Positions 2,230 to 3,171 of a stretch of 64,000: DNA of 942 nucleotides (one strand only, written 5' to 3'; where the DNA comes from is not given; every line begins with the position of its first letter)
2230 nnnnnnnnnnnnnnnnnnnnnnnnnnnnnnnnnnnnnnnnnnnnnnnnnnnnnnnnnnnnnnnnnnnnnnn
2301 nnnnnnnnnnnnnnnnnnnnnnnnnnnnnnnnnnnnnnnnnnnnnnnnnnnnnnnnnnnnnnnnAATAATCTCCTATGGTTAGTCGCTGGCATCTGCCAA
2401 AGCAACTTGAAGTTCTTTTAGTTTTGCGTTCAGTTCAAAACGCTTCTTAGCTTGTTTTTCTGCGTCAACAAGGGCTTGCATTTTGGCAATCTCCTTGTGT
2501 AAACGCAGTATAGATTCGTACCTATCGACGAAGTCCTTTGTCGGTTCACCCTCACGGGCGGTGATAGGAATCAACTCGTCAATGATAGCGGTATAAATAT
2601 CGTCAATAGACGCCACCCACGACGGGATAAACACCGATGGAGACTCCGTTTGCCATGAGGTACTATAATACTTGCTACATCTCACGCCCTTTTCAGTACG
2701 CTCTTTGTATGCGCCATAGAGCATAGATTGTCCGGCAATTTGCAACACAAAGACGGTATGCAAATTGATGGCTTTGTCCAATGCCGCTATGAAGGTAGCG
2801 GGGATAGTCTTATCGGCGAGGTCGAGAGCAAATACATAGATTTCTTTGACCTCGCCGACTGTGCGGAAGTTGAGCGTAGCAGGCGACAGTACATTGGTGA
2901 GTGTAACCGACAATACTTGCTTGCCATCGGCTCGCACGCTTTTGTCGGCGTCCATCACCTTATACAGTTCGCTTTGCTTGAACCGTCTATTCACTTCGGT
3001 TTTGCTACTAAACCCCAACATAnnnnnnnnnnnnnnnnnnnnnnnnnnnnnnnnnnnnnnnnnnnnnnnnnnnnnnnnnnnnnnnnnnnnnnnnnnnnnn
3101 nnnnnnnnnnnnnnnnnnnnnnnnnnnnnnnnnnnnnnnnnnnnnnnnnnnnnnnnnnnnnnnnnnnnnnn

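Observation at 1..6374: Operon of helicase, 213-aa protein, beta-class methyltransferase and DUF2971-like protein with no recognisable nuclease: an R-M-like defence candidate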

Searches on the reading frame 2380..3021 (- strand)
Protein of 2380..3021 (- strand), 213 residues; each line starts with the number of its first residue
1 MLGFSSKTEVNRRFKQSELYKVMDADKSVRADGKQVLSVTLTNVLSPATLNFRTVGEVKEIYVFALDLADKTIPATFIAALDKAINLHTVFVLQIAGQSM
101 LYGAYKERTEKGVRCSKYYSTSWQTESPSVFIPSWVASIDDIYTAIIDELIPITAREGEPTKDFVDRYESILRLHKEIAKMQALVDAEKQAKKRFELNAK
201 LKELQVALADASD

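Call 9: search_protein_families(library=pfam, proteins=[window:2380-3021:-], max_evalue=0.01)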
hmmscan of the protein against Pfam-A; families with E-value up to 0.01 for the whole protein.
window:2380-3021:- (213 aa): 1 family
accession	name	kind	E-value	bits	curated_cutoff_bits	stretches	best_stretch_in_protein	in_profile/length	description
PF14335.11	DUF4391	-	8.7e-27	95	29.9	1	6-206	5-230/232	Domain of unknown function (DUF4391)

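Call 10: search_protein_families(library=padloc, proteins=[window:2380-3021:-], max_evalue=0.01)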
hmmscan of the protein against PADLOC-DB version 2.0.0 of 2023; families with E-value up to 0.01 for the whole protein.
window:2380-3021:- (213 aa): 0 families

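Call 11: search_protein_families(library=ncbifam, proteins=[window:2380-3021:-], max_evalue=0.01)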
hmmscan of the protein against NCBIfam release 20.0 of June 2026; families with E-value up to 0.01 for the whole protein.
window:2380-3021:- (213 aa): 0 families

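Call 20: find_homologous_proteins(query=window:2380-3021:-, max_evalue=0.001)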
Query window:2380-3021:- (213 aa): 249 proteins with E <= 0.001 among 533 candidates; the best 120 are listed.
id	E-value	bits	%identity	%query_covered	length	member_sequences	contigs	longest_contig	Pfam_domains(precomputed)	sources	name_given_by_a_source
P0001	1.8e-125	434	100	96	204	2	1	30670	PF14335.12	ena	-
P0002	1.7e-112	392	87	98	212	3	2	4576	PF14335.12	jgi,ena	jgi:hypothetical protein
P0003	1.1e-111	389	87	98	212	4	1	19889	PF14335.12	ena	-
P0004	1.0e-74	269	61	99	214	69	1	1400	PF14335.12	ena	-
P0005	7.0e-74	266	60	99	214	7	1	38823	PF14335.12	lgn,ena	-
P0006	1.5e-73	265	60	99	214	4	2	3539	PF14335.12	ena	-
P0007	3.4e-73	264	61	98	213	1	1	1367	PF14335.12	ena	-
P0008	4.2e-73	263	61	98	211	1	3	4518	PF14335.12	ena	-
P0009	4.3e-73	263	61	98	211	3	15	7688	PF14335.12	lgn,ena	-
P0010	1.4e-72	262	61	98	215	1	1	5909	PF14335.12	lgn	-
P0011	1.5e-72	261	60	98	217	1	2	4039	PF14335.12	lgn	-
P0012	1.7e-72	261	60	99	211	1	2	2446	PF14335.12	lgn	-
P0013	2.5e-72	261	59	98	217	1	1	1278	PF14335.12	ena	-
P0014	4.8e-72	260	61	95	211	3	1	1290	PF14335.12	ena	-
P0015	4.9e-72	260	59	100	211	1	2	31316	PF14335.12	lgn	-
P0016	5.2e-72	260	59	93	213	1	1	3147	PF14335.12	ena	-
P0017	6.9e-72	259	59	98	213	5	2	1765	PF14335.12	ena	-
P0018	9.5e-72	259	62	95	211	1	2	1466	PF14335.12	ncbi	-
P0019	9.9e-72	259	60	99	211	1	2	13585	PF14335.12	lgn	-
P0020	1.1e-71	259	61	100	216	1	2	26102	PF14335.12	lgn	-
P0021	1.1e-71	259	59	95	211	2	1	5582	PF14335.12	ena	-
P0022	1.1e-71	259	61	98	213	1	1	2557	PF14335.12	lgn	-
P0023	1.2e-71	258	60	98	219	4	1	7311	PF14335.12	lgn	-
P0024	1.3e-71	258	61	95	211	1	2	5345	PF14335.12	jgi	-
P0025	1.7e-71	258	58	100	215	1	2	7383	PF14335.12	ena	-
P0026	2.0e-71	258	62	95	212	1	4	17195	PF14335.12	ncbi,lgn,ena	-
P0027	2.4e-71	258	61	93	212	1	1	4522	PF14335.12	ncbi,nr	ncbi:MAG: DUF4391 domain-containing protein [Corallococcus sp.]|nr:DUF4391 domain-containing protein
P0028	3.3e-71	257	61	95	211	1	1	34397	PF14335.12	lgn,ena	-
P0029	3.8e-71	257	59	98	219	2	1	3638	PF14335.12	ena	-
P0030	3.9e-71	257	59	98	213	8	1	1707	PF14335.12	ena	-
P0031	3.9e-71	257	61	99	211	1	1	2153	PF14335.12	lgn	-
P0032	4.0e-71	257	60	99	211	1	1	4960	PF14335.12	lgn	-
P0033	4.1e-71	257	57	100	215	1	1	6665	PF14335.12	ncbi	-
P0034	4.1e-71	257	58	99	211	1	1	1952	PF14335.12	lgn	-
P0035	4.5e-71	257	60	98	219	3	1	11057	PF14335.12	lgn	-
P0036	4.8e-71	257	61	95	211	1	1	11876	PF14335.12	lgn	-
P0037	4.9e-71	256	59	95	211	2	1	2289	PF14335.12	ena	-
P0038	5.9e-71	256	60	98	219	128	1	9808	PF14335.12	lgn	-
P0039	6.5e-71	256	62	98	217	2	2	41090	PF14335.12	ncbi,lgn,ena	-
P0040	9.2e-71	256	61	95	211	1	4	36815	PF14335.12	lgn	-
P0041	9.7e-71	256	61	95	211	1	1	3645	PF14335.12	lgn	-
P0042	9.7e-71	256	57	98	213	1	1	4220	PF14335.12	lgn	-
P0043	1.0e-70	255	60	96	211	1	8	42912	PF14335.12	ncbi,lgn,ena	-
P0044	1.1e-70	255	59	98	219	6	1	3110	PF14335.12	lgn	-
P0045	1.1e-70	255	58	98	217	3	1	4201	PF14335.12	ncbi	-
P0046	1.2e-70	255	59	99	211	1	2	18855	PF14335.12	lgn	-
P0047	1.3e-70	255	57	99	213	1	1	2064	PF14335.12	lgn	-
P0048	1.4e-70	255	60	95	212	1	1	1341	PF14335.12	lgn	-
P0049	1.4e-70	255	60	93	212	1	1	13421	PF14335.12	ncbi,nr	ncbi:MAG: DUF4391 domain-containing protein [Corallococcus sp.]|nr:DUF4391 domain-containing protein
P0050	1.4e-70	255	60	98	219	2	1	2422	PF14335.12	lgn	-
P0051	1.7e-70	255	59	98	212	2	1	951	PF14335.12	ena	-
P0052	1.8e-70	255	59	95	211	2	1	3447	PF14335.12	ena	-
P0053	1.9e-70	255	60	96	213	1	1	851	PF14335.12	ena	-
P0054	1.9e-70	255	59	93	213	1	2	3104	PF14335.12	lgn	-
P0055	1.9e-70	255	58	93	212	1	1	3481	PF14335.12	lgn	-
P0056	2.0e-70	255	59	99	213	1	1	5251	PF14335.12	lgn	-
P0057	2.0e-70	255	58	98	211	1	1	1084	PF14335.12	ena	-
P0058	2.3e-70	254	60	95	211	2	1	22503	PF14335.12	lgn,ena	-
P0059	2.3e-70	254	57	100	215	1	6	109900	PF14335.12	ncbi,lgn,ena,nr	ncbi:MAG: DUF4391 domain-containing protein [Clostridia bacterium]|nr:DUF4391 domain-containing prot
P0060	2.5e-70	254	60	99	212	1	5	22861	PF14335.12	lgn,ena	-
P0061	2.7e-70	254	59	98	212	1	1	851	PF14335.12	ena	-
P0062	2.7e-70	254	58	100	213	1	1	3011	PF14335.12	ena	-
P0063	2.8e-70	254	59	98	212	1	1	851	PF14335.12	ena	-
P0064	3.0e-70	254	57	98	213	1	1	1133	PF14335.12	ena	-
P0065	3.0e-70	254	57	100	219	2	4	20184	PF14335.12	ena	-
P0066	3.3e-70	254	58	93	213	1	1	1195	PF14335.12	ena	-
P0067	3.7e-70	254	61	95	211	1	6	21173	PF14335.12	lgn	-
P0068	3.9e-70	254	61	95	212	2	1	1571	PF14335.12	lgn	-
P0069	3.9e-70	254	59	96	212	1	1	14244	PF14335.12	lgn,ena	-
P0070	4.1e-70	253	61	95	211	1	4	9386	PF14335.12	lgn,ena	-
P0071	4.2e-70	253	59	98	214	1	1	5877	PF14335.12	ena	-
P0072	4.3e-70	253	59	98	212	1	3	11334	PF14335.12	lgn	-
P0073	4.4e-70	253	58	93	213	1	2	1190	PF14335.12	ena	-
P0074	4.5e-70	253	60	96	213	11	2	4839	PF14335.12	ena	-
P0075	5.2e-70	253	59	98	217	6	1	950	PF14335.12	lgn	-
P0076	5.4e-70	253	58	99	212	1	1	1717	PF14335.12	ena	-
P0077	6.1e-70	253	59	98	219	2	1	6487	PF14335.12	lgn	-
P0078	6.2e-70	253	58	93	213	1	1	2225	PF14335.12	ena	-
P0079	6.3e-70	253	57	98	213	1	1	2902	PF14335.12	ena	-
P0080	6.5e-70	253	58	93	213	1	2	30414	PF14335.12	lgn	-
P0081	6.7e-70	253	60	99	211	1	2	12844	PF14335.12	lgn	-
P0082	6.8e-70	253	59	98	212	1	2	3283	PF14335.12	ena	-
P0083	8.3e-70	252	57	100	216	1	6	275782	PF16735.11,PF14335.12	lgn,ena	-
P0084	9.1e-70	252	59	98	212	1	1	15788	PF14335.12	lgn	-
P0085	9.4e-70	252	57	98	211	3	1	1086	PF14335.12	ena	-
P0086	1.2e-69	252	60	96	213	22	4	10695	PF14335.12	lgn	-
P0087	1.3e-69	252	57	93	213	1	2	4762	PF14335.12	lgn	-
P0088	1.3e-69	252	57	93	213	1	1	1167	PF14335.12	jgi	jgi:hypothetical protein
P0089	1.4e-69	252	56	100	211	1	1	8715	PF14335.12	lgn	-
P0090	1.4e-69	252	61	93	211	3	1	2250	PF14335.12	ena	-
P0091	1.5e-69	252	58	99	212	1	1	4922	PF14335.12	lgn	-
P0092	1.6e-69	252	61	95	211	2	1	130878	PF14335.12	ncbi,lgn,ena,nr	ncbi:MAG: DUF4391 domain-containing protein [Treponema sp.]|nr:DUF4391 domain-containing protein [Tr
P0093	1.7e-69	251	58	98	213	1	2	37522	PF14335.12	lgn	-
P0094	1.7e-69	251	58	100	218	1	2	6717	PF14335.12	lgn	-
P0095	1.7e-69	251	57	93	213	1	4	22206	PF14335.12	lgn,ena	-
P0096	1.7e-69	251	59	99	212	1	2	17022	PF14335.12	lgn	-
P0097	1.8e-69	251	58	95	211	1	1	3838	PF14335.12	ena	-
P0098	1.9e-69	251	59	98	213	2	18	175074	PF14335.12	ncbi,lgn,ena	-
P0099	2.2e-69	251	59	93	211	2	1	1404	PF14335.12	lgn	-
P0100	2.2e-69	251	57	93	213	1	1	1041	PF14335.12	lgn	-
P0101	2.5e-69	251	58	99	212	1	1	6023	PF14335.12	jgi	-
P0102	2.6e-69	251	60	95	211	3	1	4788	PF14335.12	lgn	-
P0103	2.7e-69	251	58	99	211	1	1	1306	PF14335.12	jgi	jgi:hypothetical protein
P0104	2.9e-69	251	58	98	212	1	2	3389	PF14335.12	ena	-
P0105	3.0e-69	251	57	93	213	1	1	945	PF14335.12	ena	-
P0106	3.0e-69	251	56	100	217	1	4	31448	PF14335.12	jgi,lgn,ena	-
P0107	3.1e-69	251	59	98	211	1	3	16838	PF14335.12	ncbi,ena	-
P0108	3.3e-69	251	57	99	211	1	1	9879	PF14335.12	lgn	-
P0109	3.5e-69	250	60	99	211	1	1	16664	PF14335.12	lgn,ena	-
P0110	4.2e-69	250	59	95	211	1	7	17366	PF14335.12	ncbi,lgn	-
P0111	4.7e-69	250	59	95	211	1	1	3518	PF14335.12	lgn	-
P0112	5.0e-69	250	57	99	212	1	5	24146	PF14335.12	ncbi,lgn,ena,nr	ncbi:MAG TPA: hypothetical protein DE061_00405 [Clostridiales bacterium]|nr:hypothetical protein [Cl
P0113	5.1e-69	250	59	98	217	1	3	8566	PF14335.12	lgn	-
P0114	5.2e-69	250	60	95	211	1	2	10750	PF14335.12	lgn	-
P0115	6.4e-69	250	60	95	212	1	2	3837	PF14335.12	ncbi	-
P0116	6.4e-69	250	58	99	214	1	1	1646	PF14335.12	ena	-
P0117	6.4e-69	250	59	98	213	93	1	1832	PF14335.12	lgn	-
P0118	6.8e-69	250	59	95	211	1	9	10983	PF14335.12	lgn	-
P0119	7.1e-69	249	58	93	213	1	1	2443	PF14335.12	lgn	-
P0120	7.5e-69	249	58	99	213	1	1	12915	PF14335.12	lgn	-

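Call 27: find_related_loci(query=A1, collection=genome_contigs, flank=10000)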
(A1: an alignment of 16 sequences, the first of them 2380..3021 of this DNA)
Query A1 (213 aa) in genome_contigs; peptide patterns used: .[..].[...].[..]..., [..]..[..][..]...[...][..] (x = any residue, [..] = any of these).
91 stretches matched a pattern; 43 encode a relative of the query (tblastn E <= 1e-3); 42 distinct loci.
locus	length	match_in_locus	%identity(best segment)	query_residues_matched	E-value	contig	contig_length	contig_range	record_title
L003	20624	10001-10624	60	1-208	2e-78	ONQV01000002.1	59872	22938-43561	uncultured Clostridiales bacterium isolate RUG547 genome assembly, contig: scaffold_588, whole genome shotgun sequence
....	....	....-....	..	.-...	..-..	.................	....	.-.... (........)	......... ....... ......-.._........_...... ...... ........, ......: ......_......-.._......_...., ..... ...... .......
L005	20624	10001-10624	60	1-208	1e-77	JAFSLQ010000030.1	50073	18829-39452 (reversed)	MAG: Clostridia bacterium isolate RGIG3255 Goat_Reticulum-3__c367522, whole genome shotgun sequence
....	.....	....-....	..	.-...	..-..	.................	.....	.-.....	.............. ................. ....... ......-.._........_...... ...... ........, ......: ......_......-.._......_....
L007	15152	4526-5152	58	1-209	2e-75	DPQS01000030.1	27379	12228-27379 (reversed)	MAG TPA_asm: Clostridiales bacterium isolate UBA11477 contig_10804, whole genome shotgun sequence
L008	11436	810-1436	57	1-210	9e-74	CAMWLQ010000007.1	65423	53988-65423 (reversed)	MAG TPA_asm: uncultured Clostridia bacterium isolate SRR14411336_bin.15_metawrap_v1.3_MAG genome assembly, contig: NODE.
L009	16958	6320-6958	57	1-213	3e-73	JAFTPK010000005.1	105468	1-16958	MAG: Clostridia bacterium isolate RGIG4029 Roe_deer_Cecum-5__c1310, whole genome shotgun sequence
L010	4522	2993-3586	61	1-199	8e-72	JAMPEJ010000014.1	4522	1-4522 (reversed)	MAG: Corallococcus sp. isolate NALB_7823_15 Scaffold_#14__SCF_014___4522_bp, whole genome shotgun sequence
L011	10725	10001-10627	57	1-210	1e-71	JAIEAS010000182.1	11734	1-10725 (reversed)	MAG: Clostridia bacterium isolate SC0380_S10_11 SC0380_S10_11_contig_182, whole genome shotgun sequence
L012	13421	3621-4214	60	1-199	5e-71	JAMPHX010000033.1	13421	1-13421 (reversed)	MAG: Corallococcus sp. isolate NALB_7961_6 Scaffold_#33__SCF_033___13421_bp, whole genome shotgun sequence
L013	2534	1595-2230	53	1-213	6e-70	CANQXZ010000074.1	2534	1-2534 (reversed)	MAG: uncultured Clostridia bacterium isolate Lapin-025__bin61 genome assembly, contig: Lapin-025__NODE_32776_length_2534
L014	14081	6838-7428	55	1-198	9e-67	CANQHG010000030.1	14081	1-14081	MAG: uncultured Clostridia bacterium isolate Lapin-030__bin24 genome assembly, contig: Lapin-030__NODE_5894_length_14081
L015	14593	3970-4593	50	1-208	2e-66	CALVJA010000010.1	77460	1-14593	MAG: uncultured Clostridia bacterium isolate BRZ_CF__bin14 genome assembly, contig: BRZ_CF__NODE_445_length_77460_cov_14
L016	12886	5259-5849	55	1-198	4e-66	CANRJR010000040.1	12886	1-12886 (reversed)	MAG: uncultured Clostridia bacterium isolate Lapin-024__bin30 genome assembly, contig: Lapin-024__NODE_6174_length_12886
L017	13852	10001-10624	46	1-208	3e-54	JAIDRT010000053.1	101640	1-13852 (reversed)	MAG: Clostridia bacterium isolate SC0362_comb_6 SC0362_comb_6_contig_53, whole genome shotgun sequence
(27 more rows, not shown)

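Call 36: search_solved_structures(query=A1, max_evalue=1)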
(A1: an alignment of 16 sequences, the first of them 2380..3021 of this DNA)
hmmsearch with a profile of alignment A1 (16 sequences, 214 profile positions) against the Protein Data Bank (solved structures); distinct sequences matched with E-value up to 1: 11.
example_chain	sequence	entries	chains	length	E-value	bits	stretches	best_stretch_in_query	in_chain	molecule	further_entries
1ohh_H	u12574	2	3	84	0.15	14.8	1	154-196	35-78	ATPase inhibitor, mitochondrial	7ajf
9fy1_8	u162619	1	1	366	0.2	14.4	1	157-211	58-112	Peptide chain release factor 2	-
6szs_z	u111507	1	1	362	0.2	14.4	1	157-211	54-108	Peptide chain release factor 2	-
9vpb_AJ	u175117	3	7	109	0.23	14.2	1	154-196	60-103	ATPase inhibitor, mitochondrial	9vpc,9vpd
1gmj_A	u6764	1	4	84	0.28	13.9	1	154-196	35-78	ATPASE INHIBITOR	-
8h9e_J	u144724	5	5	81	0.3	13.8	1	155-194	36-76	ATPase inhibitor, mitochondrial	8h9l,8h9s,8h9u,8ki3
6j5i_J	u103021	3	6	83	0.37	13.5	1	154-196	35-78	ATPase inhibitor, mitochondrial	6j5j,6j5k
7wbn_A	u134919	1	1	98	0.5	13.1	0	169-197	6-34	RevCC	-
2j5c_A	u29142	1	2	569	0.57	12.9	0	68-112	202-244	1,8-CINEOLE SYNTHASE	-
1hf9_A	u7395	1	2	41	0.66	12.7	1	169-196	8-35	ATPASE INHIBITOR (MITOCHONDRIAL)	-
9bxu_J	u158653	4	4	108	0.68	12.7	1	154-196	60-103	ATPase inhibitor, mitochondrial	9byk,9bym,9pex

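Call 44: search_protein_families(library=pfam, proteins=[window:2380-3021:-], max_evalue=10)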
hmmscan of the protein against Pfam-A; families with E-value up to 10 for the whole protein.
window:2380-3021:- (213 aa): 1 family
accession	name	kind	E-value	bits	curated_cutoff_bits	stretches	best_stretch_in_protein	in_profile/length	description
PF14335.11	DUF4391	-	8.7e-27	95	29.9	1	6-206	5-230/232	Domain of unknown function (DUF4391)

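Call 60: predict_structure(alignment_id=A3)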
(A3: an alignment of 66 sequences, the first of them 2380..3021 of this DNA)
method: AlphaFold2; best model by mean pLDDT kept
length: 213 residues; sequences in the alignment: 66
mean_pLDDT: 90.4   pTM: 0.82
mean pLDDT of the five models: 90.4, 90.3, 89.5, 88.7, 88.1
residues with pLDDT >= 90: 147; 70-90: 61; 50-70: 4; < 50: 1
segments of 3 or more residues with pLDDT < 50: none
pLDDT, mean of each block of 10 residues (from residue 1): 71 93 95 95 89 84 95 95 94 94 91 88 84 81 91 87 92 95 95 94 95 85
secondary structure, 60 per line:
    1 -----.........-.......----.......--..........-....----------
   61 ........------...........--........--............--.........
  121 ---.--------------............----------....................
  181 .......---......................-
elements in order: E9-14 H16-22 H27-33 E36-45 H47-50 E61-68 H75-85 E88-95 E98-109 E112-120 H139-150 H161-187 H191-212

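Call 64: fold_search(model_id=the predicted structure, library=pdb)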
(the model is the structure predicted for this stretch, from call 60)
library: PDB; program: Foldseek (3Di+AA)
matches with E <= 10: 710; with E <= 0.001: 0
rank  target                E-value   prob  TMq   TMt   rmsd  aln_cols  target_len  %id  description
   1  5gz3_A                2.4e-02  0.69  0.24  0.17  14.4       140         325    8  Structure of D-amino acid dehydrogenase in complex with NADP (released 2017-04-12)
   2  5gz1_B                3.1e-02  0.75  0.23  0.16  13.9       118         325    8  Structure of substrate/cofactor-free D-amino acid dehydrogenase (released 2017-04-12)
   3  5gz3_B                3.7e-02  0.66  0.23  0.16  14.0       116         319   10  Structure of D-amino acid dehydrogenase in complex with NADP (released 2017-04-12)
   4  7d4i_5G               4.2e-02  0.18  0.14  0.13  11.2       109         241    8  Cryo-EM structure of 90S small ribosomal precursors complex with the DEAH-box RNA helicase Dhr1 (State F) (released 2021-10-06)
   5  4i0u_E                5.0e-02  0.25  0.21  0.14  14.9       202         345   12  Improved structure of Thermotoga maritima CorA at 2.7 A resolution (released 2013-03-06)
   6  3wb9_A                5.6e-02  0.51  0.22  0.17  13.5       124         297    6  Crystal Structures of meso-diaminopimelate dehydrogenase from Symbiobacterium thermophilum (released 2014-03-26)
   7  5gz1_A                6.7e-02  0.63  0.24  0.17  14.0       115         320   10  Structure of substrate/cofactor-free D-amino acid dehydrogenase (released 2017-04-12)
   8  6lqs_5G               7.1e-02  0.14  0.15  0.15  11.4       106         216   11  Cryo-EM structure of 90S small subunit preribosomes in transition states (State D) (released 2020-09-16)
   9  3wyb_A                7.6e-02  0.28  0.21  0.15  14.7       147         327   10  Structure of a meso-diaminopimelate dehydrogenase (released 2015-05-06)
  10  8tmj_D                7.6e-02  0.25  0.22  0.15  15.0       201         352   14  Cryo-EM structure of CorA in complex with conformation-specific synthetic antibody C18 and 100 uM MgCl2, State MG0.1-2 (released 2025-02-12)
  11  8tmb_B                8.5e-02  0.23  0.20  0.14  14.5       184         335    9  Cryo-EM structure of CorA in complex with conformation-specific synthetic antibody C12 and 20 mM MgCl2, State MG20-1 (released 2025-02-12)
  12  3bio_A                1.0e-01  0.25  0.20  0.15  14.5       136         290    7  Crystal structure of oxidoreductase (Gfo/Idh/MocA family member) from Porphyromonas gingivalis W83 (released 2007-12-25)
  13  3bio_B                1.1e-01  0.35  0.19  0.15  13.5       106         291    8  Crystal structure of oxidoreductase (Gfo/Idh/MocA family member) from Porphyromonas gingivalis W83 (released 2007-12-25)
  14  9ksn_B                1.1e-01  0.35  0.19  0.14  13.8       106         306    9  Crystal structure of meso-diaminopimelate dehydrogenase from Bacillus thermozeamaize mutant M9 complexed with NADP+ (released 2025-05-21)
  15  8tmc_E                1.1e-01  0.20  0.22  0.15  15.0       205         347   12  Cryo-EM structure of CorA in complex with conformation-specific synthetic antibody C12 and 20 mM MgCl2, State MG20-2 (released 2025-02-12)
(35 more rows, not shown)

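Call 72: search_protein_representatives(alignment_id=A3)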
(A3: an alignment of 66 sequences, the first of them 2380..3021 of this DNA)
Query: 66 sequences, 213 profile positions. Proteins with E-value up to 0.001 (for the whole library): 1248; up to 1e-10: 560; up to 1e-30: 36. The best 150 are listed.
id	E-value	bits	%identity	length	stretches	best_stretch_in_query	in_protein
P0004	7.9e-108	375.3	-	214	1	1-212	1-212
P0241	8.8e-76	270.5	-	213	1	1-211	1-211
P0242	7.9e-70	251.1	-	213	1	1-211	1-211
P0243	2.0e-62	226.9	-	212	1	1-211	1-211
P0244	1.3e-57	211.2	-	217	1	2-211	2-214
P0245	8.8e-56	205.2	-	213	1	1-212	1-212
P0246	5.0e-52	192.9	-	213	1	1-212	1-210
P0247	8.5e-52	192.2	-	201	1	16-212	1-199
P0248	1.1e-51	191.8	-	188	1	1-188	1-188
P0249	1.7e-47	178.1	-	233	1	1-210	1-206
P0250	1.7e-45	171.6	-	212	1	1-211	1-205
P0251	2.9e-44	167.6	-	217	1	1-212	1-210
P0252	1.2e-43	165.5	-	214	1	1-211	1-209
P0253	1.6e-43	165.2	-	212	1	1-212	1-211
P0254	2.2e-43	164.7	-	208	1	1-207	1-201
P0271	2.6e-32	128.5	-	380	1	1-211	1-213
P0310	5.0e-24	101.4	-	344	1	1-93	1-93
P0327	6.7e-23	97.7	-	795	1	29-212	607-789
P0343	3.9e-22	95.2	-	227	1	18-212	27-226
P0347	7.9e-22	94.2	-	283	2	1-110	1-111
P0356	2.9e-21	92.4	-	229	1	8-212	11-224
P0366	6.3e-21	91.3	-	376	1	1-212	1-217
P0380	1.6e-20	89.9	-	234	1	19-210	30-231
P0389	4.0e-20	88.7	-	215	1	1-209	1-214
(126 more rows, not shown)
